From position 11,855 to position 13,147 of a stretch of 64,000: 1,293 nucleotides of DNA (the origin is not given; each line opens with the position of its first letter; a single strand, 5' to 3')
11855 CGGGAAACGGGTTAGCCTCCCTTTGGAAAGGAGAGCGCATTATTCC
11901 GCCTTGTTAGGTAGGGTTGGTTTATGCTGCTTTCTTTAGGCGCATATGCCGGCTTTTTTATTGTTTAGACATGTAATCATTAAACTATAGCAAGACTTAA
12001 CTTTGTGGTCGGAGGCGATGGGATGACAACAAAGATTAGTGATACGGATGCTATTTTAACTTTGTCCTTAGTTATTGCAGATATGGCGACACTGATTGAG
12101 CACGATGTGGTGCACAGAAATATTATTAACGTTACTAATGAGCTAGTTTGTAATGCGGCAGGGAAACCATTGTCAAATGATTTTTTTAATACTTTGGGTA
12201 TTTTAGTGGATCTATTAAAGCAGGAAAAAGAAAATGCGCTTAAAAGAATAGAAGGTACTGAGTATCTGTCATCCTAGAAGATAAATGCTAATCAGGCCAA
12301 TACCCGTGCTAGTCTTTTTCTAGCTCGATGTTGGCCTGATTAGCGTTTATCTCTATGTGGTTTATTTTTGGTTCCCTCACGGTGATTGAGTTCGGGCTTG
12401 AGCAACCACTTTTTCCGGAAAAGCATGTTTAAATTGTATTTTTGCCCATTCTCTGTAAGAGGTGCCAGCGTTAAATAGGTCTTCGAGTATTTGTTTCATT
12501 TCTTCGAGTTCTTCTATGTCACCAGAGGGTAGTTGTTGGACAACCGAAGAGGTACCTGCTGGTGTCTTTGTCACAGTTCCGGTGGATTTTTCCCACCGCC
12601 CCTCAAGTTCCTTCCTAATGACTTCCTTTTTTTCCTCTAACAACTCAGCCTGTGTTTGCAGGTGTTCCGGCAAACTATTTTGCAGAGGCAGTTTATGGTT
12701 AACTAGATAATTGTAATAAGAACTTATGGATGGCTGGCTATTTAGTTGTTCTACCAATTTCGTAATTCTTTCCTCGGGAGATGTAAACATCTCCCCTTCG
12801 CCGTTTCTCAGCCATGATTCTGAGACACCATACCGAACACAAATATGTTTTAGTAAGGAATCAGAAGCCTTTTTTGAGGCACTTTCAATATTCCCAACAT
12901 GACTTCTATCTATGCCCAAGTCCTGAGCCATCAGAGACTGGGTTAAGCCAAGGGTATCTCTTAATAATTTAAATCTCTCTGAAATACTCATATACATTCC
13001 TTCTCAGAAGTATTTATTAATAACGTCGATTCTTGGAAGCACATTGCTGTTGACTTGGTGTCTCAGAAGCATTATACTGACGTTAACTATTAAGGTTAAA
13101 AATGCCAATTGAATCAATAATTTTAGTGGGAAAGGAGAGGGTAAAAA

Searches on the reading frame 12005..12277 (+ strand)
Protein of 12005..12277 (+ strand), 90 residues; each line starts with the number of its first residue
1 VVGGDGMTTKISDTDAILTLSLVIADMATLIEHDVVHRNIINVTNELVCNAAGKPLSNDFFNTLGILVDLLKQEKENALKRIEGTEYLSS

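Call 5: search_protein_families(library=pfam, proteins=[window:12005-12277:+], max_evalue=0.01)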
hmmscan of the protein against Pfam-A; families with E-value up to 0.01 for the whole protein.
window:12005-12277:+ (90 aa): 0 families

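Call 10: find_homologous_proteins(query=window:12023-12274:+, max_evalue=0.01)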
Query seq(84 aa) (84 aa): 6 proteins with E <= 0.01 among 7 candidates.
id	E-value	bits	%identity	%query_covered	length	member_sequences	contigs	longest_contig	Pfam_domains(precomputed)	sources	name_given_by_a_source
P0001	1.3e-41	157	92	100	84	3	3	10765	-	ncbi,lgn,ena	-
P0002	1.1e-36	142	90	93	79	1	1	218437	-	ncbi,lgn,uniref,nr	ncbi:hypothetical protein [Desulforamulus aeronauticus]|uniref:Uncharacterized protein n=1 Tax=Desul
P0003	2.4e-21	93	70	82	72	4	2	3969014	-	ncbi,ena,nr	ncbi:hypothetical protein [Desulforamulus ruminis]|nr:hypothetical protein [Desulforamulus ruminis]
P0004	7.7e-21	91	68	82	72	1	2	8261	-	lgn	-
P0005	5.3e-20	89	65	82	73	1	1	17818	-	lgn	-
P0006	8.1e-17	79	63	80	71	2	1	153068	-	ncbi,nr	ncbi:hypothetical protein [Desulforamulus aquiferis]|nr:hypothetical protein [Desulforamulus aquifer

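Call 12: find_encoding_contigs(protein=P0003, flank=6000, max_places=3)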
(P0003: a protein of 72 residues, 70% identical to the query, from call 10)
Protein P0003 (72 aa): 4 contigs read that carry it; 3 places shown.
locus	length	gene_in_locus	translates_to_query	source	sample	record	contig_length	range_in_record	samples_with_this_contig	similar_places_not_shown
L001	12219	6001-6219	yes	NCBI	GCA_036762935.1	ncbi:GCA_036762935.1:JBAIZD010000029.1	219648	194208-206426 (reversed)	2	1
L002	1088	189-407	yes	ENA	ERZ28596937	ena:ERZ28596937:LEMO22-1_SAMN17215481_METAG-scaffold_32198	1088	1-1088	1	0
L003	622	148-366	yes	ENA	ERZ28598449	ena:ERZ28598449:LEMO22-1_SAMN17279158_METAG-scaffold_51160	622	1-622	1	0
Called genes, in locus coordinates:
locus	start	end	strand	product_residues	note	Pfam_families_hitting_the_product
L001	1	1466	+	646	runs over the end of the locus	PF02743:dCache_1, PF22673:MCP-like_PDC_1 (weak), PF17201:Cache_3-Cache_2, PF08269:dCache_2, PF17200:sCache_2, PF00672:HAMP (faint), PF00015:MCPsignal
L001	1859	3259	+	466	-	PF00083:Sugar_tr, PF07690:MFS_1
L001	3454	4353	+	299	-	PF00892:EamA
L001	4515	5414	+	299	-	PF00126:HTH_1, PF03466:LysR_substrate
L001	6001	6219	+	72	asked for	-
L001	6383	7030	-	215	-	PF01381:HTH_3, PF12844:HTH_19, PF13560:HTH_31 (weak)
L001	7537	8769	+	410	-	PF03453:MoeA_N, PF00994:MoCF_biosynth, PF03454:MoeA_C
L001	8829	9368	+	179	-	PF03205:MobB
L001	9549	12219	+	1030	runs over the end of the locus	-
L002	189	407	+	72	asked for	-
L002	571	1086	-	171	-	?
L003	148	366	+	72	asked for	-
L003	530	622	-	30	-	?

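Call 13: find_encoding_contigs(protein=P0002, flank=6000, max_places=3)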
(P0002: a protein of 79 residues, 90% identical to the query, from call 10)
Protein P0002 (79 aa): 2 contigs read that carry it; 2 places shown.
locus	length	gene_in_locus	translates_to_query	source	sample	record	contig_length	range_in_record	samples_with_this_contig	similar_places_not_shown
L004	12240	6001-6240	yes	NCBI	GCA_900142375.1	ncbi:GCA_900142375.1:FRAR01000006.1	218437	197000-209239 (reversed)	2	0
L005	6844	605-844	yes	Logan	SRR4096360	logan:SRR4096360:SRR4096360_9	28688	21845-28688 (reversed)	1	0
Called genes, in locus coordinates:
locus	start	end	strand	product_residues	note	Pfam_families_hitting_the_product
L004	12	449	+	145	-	PF04472:SepF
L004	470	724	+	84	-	PF02325:CCB3_YggT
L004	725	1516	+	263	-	PF21278:YlmH_1st, PF17774:YlmH_RBD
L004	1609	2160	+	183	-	PF05103:DivIVA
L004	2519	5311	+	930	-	PF00133:tRNA-synt_1, PF01921:tRNA-synt_1f (faint), PF09334:tRNA-synt_1g, PF13603:tRNA-synt_1_2, PF01406:tRNA-synt_1e (weak), PF08264:Anticodon_1, PF06827:zf-FPG_IleRS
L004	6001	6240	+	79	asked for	-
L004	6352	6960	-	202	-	PF01381:HTH_3, PF12844:HTH_19, PF13560:HTH_31 (weak)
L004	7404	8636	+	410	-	PF03453:MoeA_N, PF00994:MoCF_biosynth, PF03454:MoeA_C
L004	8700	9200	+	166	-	PF03205:MobB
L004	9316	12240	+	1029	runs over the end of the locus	-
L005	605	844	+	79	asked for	-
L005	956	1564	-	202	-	PF01381:HTH_3, PF12844:HTH_19, PF13560:HTH_31 (weak)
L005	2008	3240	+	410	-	PF03453:MoeA_N, PF00994:MoCF_biosynth, PF03454:MoeA_C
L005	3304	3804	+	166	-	PF03205:MobB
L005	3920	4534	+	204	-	PF04879:Molybdop_Fe4S4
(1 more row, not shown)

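Call 14: find_encoding_contigs(protein=P0006, flank=6000, max_places=3)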
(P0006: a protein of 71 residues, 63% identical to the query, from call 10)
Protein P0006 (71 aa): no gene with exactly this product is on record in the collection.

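Call 15: find_encoding_contigs(protein=P0001, flank=6000, max_places=3)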
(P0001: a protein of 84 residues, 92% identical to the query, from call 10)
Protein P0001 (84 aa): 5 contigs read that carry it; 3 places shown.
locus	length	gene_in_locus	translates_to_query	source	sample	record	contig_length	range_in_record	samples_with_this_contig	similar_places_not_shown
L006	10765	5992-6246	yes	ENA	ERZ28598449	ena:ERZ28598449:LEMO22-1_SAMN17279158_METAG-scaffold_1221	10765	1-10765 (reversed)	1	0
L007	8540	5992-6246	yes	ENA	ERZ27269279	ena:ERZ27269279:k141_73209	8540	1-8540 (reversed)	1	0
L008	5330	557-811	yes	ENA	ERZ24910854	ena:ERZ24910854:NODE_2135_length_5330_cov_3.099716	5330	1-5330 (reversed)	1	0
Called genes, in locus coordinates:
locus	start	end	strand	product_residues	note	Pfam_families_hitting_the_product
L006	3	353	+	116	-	?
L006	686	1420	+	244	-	PF21278:YlmH_1st, PF17774:YlmH_RBD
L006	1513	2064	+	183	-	PF05103:DivIVA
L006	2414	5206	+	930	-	PF00133:tRNA-synt_1, PF01921:tRNA-synt_1f (faint), PF09334:tRNA-synt_1g, PF13603:tRNA-synt_1_2, PF01406:tRNA-synt_1e (weak), PF08264:Anticodon_1, PF06827:zf-FPG_IleRS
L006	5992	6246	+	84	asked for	-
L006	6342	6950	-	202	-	PF01381:HTH_3, PF12844:HTH_19, PF13560:HTH_31 (weak)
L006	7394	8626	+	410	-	PF03453:MoeA_N, PF00994:MoCF_biosynth, PF03454:MoeA_C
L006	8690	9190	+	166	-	PF03205:MobB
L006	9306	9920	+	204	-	PF04879:Molybdop_Fe4S4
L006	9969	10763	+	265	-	?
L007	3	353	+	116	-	?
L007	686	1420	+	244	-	PF21278:YlmH_1st, PF17774:YlmH_RBD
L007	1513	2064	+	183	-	PF05103:DivIVA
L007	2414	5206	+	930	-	PF00133:tRNA-synt_1, PF01921:tRNA-synt_1f (faint), PF09334:tRNA-synt_1g, PF13603:tRNA-synt_1_2, PF01406:tRNA-synt_1e (weak), PF08264:Anticodon_1, PF06827:zf-FPG_IleRS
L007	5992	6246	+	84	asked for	-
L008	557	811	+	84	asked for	-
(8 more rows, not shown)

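Call 35: predict_structure(alignment_id=A3)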
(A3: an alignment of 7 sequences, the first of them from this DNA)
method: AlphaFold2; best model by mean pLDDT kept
length: 84 residues; sequences in the alignment: 7
mean_pLDDT: 78.3   pTM: 0.62
mean pLDDT of the five models: 78.3, 77.6, 77.2, 74.0, 70.3
residues with pLDDT >= 90: 4; 70-90: 68; 50-70: 10; < 50: 2
segments of 3 or more residues with pLDDT < 50: none
pLDDT, mean of each block of 10 residues (from residue 1): 67 78 75 87 81 88 85 74 57
secondary structure, 60 per line:
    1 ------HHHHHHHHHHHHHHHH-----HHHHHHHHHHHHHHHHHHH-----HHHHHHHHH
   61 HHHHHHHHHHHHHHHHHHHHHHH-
elements in order: H7-22 H28-46 H52-83

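Call 37: search_protein_representatives(alignment_id=A3)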
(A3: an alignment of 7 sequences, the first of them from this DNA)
Query: 7 sequences, 72 profile positions. Proteins with E-value up to 0.001 (for the whole library): 6; up to 1e-10: 3; up to 1e-30: 1. The best 6 are listed.
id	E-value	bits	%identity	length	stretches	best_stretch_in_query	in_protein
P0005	2.9e-36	139.2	-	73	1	1-71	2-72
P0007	4.2e-28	113.1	-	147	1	1-70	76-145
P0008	4.4e-23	97.0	-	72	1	1-71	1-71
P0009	1.7e-09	53.5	-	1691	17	5-23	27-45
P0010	1.2e-05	41.1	-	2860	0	-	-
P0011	8.7e-04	35.2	-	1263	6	4-39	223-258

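Call 39: find_encoding_contigs(protein=P0005, flank=6000, max_places=2)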
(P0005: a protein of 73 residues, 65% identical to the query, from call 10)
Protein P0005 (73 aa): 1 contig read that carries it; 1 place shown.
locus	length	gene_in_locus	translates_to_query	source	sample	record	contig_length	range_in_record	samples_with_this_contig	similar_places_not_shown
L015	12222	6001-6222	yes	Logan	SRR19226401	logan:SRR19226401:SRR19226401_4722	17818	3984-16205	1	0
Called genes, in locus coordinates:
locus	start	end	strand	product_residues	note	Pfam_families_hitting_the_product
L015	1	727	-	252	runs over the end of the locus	PF00528:BPD_transp_1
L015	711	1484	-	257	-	PF00005:ABC_tran, PF13304:AAA_21 (faint)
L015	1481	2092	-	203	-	PF00440:TetR_N, PF14278:TetR_C_8 (faint)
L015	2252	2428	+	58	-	PF02416:TatA_B_E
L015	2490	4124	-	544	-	PF00732:GMC_oxred_N, PF00890:FAD_binding_2 (faint), PF01266:DAO (weak), PF13450:NAD_binding_8 (weak), PF05199:GMC_oxred_C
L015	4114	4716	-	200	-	PF13618:Gluconate_2-dh3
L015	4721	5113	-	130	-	-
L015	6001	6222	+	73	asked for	-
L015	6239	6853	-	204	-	PF01381:HTH_3 (weak), PF12844:HTH_19, PF13560:HTH_31 (weak)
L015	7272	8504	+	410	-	PF03453:MoeA_N, PF00994:MoCF_biosynth, PF03454:MoeA_C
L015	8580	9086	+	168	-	PF03205:MobB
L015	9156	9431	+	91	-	PF02416:TatA_B_E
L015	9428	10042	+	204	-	PF04879:Molybdop_Fe4S4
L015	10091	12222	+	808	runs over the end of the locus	PF00384:Molybdopterin, PF01568:Molydop_binding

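Call 40: find_encoding_contigs(protein=P0004, flank=6000, max_places=2)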
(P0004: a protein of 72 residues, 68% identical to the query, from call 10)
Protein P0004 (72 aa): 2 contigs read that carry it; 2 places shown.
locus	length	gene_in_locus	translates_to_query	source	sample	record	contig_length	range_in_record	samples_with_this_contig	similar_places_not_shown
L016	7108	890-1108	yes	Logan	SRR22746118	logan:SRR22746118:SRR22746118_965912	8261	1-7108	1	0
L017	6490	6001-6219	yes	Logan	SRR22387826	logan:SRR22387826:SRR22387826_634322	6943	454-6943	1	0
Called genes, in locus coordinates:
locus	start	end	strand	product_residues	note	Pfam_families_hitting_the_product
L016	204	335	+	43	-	-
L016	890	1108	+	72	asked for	-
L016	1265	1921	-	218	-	PF01381:HTH_3, PF12844:HTH_19, PF13560:HTH_31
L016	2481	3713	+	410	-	PF03453:MoeA_N, PF00994:MoCF_biosynth, PF03454:MoeA_C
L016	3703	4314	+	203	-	PF03205:MobB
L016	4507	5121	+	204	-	PF04879:Molybdop_Fe4S4, PF00384:Molybdopterin (weak)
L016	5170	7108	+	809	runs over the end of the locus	PF00384:Molybdopterin, PF01568:Molydop_binding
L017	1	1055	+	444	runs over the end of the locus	PF00501:AMP-binding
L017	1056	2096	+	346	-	PF02625:XdhC_CoxI, PF13478:XdhC_C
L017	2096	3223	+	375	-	PF01128:IspD (weak), PF12804:NTP_transf_3, PF01966:HD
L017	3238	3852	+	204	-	PF00300:His_Phos_1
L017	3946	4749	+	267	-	PF02353:CMAS (weak), PF01209:Ubie_methyltran, PF05401:NodS, PF13489:Methyltransf_23, PF08241:Methyltransf_11, PF08242:Methyltransf_12, PF13649:Methyltransf_25, PF13847:Methyltransf_31, +3 more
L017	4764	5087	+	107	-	-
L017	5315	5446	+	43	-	-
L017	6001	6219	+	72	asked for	-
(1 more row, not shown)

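Call 42: fold_search(model_id=the predicted structure, library=pdb)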
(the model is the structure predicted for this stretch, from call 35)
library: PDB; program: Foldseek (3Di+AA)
matches with E <= 10: 216; with E <= 0.001: 0
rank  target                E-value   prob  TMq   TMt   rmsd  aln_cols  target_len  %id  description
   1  2rld_B                5.5e-01  0.54  0.43  0.36   5.2        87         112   20  CRYSTAL STRUCTURE OF A PROTEIN WITH UNKNOWN FUNCTION FROM S23 RIBOSOMAL PROTEIN FAMILY (BT_0352) FROM BACTEROIDES THET (released 2007-10-30)
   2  2rld_C                8.9e-01  0.44  0.43  0.34   5.1        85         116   19  CRYSTAL STRUCTURE OF A PROTEIN WITH UNKNOWN FUNCTION FROM S23 RIBOSOMAL PROTEIN FAMILY (BT_0352) FROM BACTEROIDES THET (released 2007-10-30)
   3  5l0g_D                8.9e-01  0.21  0.35  0.19   9.6        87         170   14  Human metavinculin MVt Q971R, R975D, T978R mutant (residues 959-1134) in complex with PIP2 (released 2016-08-31)
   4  5l0d_D                1.1e+00  0.15  0.30  0.17  10.2        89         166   13  Human Metavinculin(residues 959-1130) in complex with PIP2 (released 2016-08-31)
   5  9a2i_MODEL_1_A        1.1e+00  0.77  0.56  0.10   5.0        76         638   12  Model of E. coli DnaK by in-cell photo-crosslinking MS and deep learning (released 2023-02-24)
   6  2rld_D                1.1e+00  0.41  0.43  0.35   5.5        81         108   21  CRYSTAL STRUCTURE OF A PROTEIN WITH UNKNOWN FUNCTION FROM S23 RIBOSOMAL PROTEIN FAMILY (BT_0352) FROM BACTEROIDES THET (released 2007-10-30)
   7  5l0d_A                1.1e+00  0.21  0.36  0.19  10.0        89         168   12  Human Metavinculin(residues 959-1130) in complex with PIP2 (released 2016-08-31)
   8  5l0h                  1.1e+00  0.21  0.35  0.18  10.1        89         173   12  Human metavinculin MVt cardiomyopathy-associated mutant R975W (residues 959-1134) in complex with PIP2 (released 2016-08-31)
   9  3h2v_B                1.1e+00  0.20  0.35  0.19  10.1        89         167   12  Human raver1 RRM1 domain in complex with human vinculin tail domain Vt (released 2009-07-28)
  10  3h2v_C                1.1e+00  0.20  0.35  0.19  10.1        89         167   12  Human raver1 RRM1 domain in complex with human vinculin tail domain Vt (released 2009-07-28)
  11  5l0d_C                1.2e+00  0.20  0.35  0.19  10.4        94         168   12  Human Metavinculin(residues 959-1130) in complex with PIP2 (released 2016-08-31)
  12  5l0g_A                1.2e+00  0.20  0.35  0.18  10.1        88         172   14  Human metavinculin MVt Q971R, R975D, T978R mutant (residues 959-1134) in complex with PIP2 (released 2016-08-31)
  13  1qkr_B                1.5e+00  0.12  0.30  0.16  10.5        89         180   15  Crystal structure of the vinculin tail and a pathway for activation (released 2000-08-04)
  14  1qkr_A                1.6e+00  0.15  0.35  0.17  10.2        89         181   13  Crystal structure of the vinculin tail and a pathway for activation (released 2000-08-04)
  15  5l0g_B                1.7e+00  0.15  0.35  0.18  10.1        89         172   12  Human metavinculin MVt Q971R, R975D, T978R mutant (residues 959-1134) in complex with PIP2 (released 2016-08-31)
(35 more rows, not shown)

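Call 62: find_encoding_contigs(protein=P0008, flank=6000, max_places=2)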
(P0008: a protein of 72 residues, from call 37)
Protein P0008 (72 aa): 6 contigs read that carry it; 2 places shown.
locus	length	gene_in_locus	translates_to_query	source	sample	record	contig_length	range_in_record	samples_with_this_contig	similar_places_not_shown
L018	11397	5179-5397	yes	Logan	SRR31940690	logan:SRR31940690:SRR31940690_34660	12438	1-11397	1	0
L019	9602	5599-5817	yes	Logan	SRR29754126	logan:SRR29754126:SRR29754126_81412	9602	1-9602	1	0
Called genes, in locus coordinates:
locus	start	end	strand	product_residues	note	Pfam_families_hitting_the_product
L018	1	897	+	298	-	?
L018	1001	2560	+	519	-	PF03323:GerA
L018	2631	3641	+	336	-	PF03845:Spore_permease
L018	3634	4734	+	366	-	PF25198:Spore_GerAC_N, PF05504:Spore_GerAC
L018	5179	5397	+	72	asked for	-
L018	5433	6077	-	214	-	PF12844:HTH_19 (weak), PF13560:HTH_31, PF01381:HTH_3 (weak)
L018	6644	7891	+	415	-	PF03453:MoeA_N, PF00994:MoCF_biosynth, PF03454:MoeA_C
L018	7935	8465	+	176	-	PF03205:MobB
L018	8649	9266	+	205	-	PF04879:Molybdop_Fe4S4, PF00384:Molybdopterin (weak)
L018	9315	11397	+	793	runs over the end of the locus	PF00384:Molybdopterin, PF01568:Molydop_binding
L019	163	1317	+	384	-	PF06050:HGD-D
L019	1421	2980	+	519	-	PF03323:GerA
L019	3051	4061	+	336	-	PF03845:Spore_permease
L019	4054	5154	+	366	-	PF25198:Spore_GerAC_N, PF05504:Spore_GerAC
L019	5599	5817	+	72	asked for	-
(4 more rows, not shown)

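Call 63: find_encoding_contigs(protein=P0007, flank=6000, max_places=2)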
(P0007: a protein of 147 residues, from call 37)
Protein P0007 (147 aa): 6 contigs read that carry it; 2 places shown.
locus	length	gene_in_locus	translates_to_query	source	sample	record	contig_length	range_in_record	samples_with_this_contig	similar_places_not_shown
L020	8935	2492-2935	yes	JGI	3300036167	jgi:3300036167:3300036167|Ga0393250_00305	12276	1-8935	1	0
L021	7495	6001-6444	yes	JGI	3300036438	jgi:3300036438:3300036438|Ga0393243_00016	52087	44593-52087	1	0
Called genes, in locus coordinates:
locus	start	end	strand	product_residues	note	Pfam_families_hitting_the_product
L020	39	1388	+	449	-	PF02812:ELFV_dehydrog_N, PF00208:ELFV_dehydrog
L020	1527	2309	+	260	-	PF09339:HTH_IclR, PF01614:IclR_C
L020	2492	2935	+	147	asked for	-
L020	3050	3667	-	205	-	PF01381:HTH_3, PF12844:HTH_19, PF13560:HTH_31 (weak)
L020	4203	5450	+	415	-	PF03453:MoeA_N, PF00994:MoCF_biosynth, PF03454:MoeA_C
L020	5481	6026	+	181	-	PF03205:MobB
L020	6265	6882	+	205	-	PF04879:Molybdop_Fe4S4, PF00384:Molybdopterin (faint)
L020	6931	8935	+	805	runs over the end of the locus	PF00384:Molybdopterin, PF01568:Molydop_binding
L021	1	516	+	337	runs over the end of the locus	PF01032:FecCD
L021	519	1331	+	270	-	PF13476:AAA_23, PF02463:SMC_N, PF13175:AAA_15 (faint), PF00005:ABC_tran, PF13401:AAA_22 (faint), PF13304:AAA_21 (weak)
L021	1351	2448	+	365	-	PF01497:Peripla_BP_2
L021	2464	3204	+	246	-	-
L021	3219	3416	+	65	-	-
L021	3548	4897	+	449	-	PF02812:ELFV_dehydrog_N, PF00208:ELFV_dehydrog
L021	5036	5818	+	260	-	PF09339:HTH_IclR, PF01614:IclR_C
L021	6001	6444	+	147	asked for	-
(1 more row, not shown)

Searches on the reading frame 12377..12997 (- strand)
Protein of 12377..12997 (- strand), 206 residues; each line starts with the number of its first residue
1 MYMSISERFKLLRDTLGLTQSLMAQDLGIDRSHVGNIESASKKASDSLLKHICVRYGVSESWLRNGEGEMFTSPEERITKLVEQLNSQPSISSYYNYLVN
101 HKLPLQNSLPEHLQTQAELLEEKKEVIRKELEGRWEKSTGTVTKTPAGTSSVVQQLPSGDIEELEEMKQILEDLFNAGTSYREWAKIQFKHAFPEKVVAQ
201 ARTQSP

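Call 5: search_protein_families(library=pfam, proteins=[window:12377-12997:-], max_evalue=0.01)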
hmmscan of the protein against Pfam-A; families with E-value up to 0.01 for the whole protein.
window:12377-12997:- (206 aa): 3 families
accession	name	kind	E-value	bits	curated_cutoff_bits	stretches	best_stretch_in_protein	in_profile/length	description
PF12844.13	HTH_19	-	3e-08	33.9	30.2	1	7-69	2-64/64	Helix-turn-helix domain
PF01381.28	HTH_3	-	3.8e-08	33.7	23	1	10-63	2-55/55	Helix-turn-helix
PF13560.12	HTH_31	-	4.4e-07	30.5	27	1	7-61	4-59/64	Helix-turn-helix domain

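Call 34: find_related_loci(query=A5, collection=genome_contigs, flank=5000)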
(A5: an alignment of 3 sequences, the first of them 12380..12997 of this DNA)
Query A5 (206 aa) in genome_contigs; peptide patterns used: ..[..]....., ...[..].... (x = any residue, [..] = any of these).
126 stretches matched a pattern; 6 encode a relative of the query (tblastn E <= 1e-3); 6 distinct loci.
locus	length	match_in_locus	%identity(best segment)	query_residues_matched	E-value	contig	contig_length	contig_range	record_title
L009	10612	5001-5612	93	1-206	1e-128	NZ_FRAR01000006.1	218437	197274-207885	Desulforamulus aeronauticus DSM 10349, whole genome shotgun sequence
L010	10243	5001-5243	33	2-76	6e-9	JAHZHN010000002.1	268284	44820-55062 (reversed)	MAG: Clostridiales bacterium isolate HRGM_Genome_3310 HRGM_Genome_3310_2, whole genome shotgun sequence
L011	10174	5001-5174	40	2-59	4e-8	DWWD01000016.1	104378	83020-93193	MAG TPA_asm: Candidatus Anaerostipes avistercoris isolate ChiSjej3B21-8574 ChiSjej3B21M5__C69176_L104378_SAMN08009939, w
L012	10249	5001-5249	35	2-78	4e-9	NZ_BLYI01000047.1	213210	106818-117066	Anaerostipes butyraticus strain JCM 17466 sequence47, whole genome shotgun sequence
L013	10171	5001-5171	39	2-58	2e-6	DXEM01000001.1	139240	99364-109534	MAG TPA_asm: Candidatus Anaerostipes excrementavium isolate CHK191-13928 CHK191__C10660_L139240_SAMEA5754835, whole geno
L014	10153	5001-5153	39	2-52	6e-5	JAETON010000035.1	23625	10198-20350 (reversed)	MAG: Lachnospiraceae bacterium isolate S14_Bin3 scaffold_1560_4, whole genome shotgun sequence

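Call 48: search_protein_families(library=ncbifam, proteins=[window:12377-12997:-], max_evalue=0.00001)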
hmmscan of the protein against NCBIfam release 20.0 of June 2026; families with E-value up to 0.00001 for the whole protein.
window:12377-12997:- (206 aa): 1 family
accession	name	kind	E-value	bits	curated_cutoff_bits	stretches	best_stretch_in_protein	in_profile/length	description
NF041951.1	phage_RstR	subfamily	3.5e-08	33.7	80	1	3-77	1-75/108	RstR family transcriptional repressor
